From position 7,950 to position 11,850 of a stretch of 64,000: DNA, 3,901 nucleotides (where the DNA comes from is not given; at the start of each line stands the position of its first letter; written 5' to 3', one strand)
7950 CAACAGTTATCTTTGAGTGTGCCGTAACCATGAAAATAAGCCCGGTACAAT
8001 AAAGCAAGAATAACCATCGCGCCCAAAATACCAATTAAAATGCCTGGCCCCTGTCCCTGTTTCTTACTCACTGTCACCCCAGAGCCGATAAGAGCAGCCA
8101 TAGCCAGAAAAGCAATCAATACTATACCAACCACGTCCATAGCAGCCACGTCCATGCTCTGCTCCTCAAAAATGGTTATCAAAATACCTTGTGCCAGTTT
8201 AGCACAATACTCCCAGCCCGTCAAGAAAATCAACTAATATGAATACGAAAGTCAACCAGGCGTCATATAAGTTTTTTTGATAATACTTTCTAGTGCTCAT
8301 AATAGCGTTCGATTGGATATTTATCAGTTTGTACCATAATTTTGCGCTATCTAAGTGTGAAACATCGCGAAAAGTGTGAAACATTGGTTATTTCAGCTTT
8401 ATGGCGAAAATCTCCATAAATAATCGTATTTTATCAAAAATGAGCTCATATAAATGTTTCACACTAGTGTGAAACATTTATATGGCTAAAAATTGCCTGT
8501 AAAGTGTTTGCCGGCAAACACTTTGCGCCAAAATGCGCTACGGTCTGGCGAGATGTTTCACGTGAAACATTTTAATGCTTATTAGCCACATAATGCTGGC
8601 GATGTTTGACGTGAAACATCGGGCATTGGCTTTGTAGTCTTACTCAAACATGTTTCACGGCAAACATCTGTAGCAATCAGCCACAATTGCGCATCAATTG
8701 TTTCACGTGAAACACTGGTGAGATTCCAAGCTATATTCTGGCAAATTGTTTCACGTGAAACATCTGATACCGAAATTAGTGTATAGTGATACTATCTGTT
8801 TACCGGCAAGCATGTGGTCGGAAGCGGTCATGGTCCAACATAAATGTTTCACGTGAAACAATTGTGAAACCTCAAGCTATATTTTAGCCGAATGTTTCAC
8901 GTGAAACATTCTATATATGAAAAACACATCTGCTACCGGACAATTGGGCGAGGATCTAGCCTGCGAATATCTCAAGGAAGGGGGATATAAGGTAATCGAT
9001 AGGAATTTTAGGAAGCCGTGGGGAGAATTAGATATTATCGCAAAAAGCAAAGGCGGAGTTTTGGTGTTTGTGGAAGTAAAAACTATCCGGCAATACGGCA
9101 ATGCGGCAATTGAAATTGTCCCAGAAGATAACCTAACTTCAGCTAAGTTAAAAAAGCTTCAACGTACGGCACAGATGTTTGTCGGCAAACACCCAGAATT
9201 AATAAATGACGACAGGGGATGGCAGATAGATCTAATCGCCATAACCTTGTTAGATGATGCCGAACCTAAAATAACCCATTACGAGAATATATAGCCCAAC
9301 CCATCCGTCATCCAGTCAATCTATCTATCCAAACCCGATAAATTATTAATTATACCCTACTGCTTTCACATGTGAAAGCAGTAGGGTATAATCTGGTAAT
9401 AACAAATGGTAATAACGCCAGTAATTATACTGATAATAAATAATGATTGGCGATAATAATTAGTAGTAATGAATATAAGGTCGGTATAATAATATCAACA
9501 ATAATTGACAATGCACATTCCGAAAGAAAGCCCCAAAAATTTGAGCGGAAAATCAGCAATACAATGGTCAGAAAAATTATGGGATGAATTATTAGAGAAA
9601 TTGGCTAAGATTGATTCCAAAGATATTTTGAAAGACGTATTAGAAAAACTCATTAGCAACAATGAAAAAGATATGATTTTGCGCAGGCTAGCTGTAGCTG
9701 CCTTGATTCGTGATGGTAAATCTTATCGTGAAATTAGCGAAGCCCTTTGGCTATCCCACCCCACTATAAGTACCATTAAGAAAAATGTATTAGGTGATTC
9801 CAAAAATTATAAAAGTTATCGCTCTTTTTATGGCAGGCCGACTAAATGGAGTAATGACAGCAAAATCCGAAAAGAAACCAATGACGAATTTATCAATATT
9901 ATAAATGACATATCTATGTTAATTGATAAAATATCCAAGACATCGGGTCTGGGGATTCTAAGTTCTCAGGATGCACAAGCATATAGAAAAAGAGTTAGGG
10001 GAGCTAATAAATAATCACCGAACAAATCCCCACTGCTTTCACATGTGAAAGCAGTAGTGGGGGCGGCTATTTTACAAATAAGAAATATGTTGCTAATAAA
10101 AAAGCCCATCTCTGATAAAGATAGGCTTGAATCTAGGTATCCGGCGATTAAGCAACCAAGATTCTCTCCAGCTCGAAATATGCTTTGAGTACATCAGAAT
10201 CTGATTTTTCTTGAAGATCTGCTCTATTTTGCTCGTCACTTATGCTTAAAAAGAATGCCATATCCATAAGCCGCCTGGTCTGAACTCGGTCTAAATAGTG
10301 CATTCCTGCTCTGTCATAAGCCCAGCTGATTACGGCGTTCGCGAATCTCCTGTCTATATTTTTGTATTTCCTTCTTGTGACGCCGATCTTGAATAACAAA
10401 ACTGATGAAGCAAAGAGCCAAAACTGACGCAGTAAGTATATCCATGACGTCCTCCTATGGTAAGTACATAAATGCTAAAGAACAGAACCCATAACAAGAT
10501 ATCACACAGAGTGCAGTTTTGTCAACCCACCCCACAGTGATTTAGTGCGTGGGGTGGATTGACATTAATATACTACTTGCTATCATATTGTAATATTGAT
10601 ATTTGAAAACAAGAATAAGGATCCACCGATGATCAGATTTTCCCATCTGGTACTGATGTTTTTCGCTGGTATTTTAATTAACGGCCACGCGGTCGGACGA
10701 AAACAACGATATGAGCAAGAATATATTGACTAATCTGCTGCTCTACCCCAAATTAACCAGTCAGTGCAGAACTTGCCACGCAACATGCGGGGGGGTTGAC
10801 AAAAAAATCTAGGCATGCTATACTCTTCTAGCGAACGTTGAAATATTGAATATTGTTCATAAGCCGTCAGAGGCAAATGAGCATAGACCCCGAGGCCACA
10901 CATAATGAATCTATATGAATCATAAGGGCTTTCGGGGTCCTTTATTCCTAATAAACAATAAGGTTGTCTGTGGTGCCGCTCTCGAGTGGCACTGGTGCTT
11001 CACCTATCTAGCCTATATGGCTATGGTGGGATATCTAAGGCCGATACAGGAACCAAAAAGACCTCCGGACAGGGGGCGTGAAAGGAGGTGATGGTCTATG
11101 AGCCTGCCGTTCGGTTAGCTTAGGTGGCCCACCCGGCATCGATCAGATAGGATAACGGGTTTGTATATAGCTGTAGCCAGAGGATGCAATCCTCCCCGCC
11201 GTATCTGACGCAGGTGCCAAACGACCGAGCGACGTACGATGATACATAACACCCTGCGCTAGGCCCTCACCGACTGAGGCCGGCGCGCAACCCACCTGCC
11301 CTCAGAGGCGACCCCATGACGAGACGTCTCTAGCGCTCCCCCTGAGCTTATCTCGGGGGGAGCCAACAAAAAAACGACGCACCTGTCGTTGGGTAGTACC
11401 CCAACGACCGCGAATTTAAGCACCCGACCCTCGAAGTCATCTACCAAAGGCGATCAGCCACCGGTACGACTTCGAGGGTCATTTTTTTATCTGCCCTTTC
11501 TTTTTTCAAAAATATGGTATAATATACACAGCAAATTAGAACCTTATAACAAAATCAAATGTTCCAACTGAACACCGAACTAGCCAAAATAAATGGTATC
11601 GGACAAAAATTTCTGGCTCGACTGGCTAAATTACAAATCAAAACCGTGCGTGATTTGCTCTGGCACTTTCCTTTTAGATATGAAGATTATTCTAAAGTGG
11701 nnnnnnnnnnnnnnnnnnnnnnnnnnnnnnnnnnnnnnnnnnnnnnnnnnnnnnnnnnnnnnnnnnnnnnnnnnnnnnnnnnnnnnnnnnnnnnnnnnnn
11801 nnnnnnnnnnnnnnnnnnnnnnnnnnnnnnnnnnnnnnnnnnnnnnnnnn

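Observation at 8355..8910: Dense phased array of canonical parS centromere sites in one intergenic region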

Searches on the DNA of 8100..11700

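Call 87: search_rna_families(source=window, start=8100, end=11700, threshold=evalue, max_evalue=1)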
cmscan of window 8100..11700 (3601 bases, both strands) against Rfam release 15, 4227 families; matches with E-value up to 1: 1.
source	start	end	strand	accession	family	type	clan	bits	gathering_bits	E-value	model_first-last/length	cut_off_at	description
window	8424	8505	+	RF02625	WsnRNA46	Gene; sRNA;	-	31.1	65.3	0.0014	1-151/151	no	Wolbachia sRNA 46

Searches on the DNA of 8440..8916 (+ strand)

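Call 66: search_dna_similar(query=window:8440-8916:+, collection=plasmids, mode=distant, max_rows=15)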
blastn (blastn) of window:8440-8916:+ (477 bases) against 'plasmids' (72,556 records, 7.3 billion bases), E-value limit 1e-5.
No match.
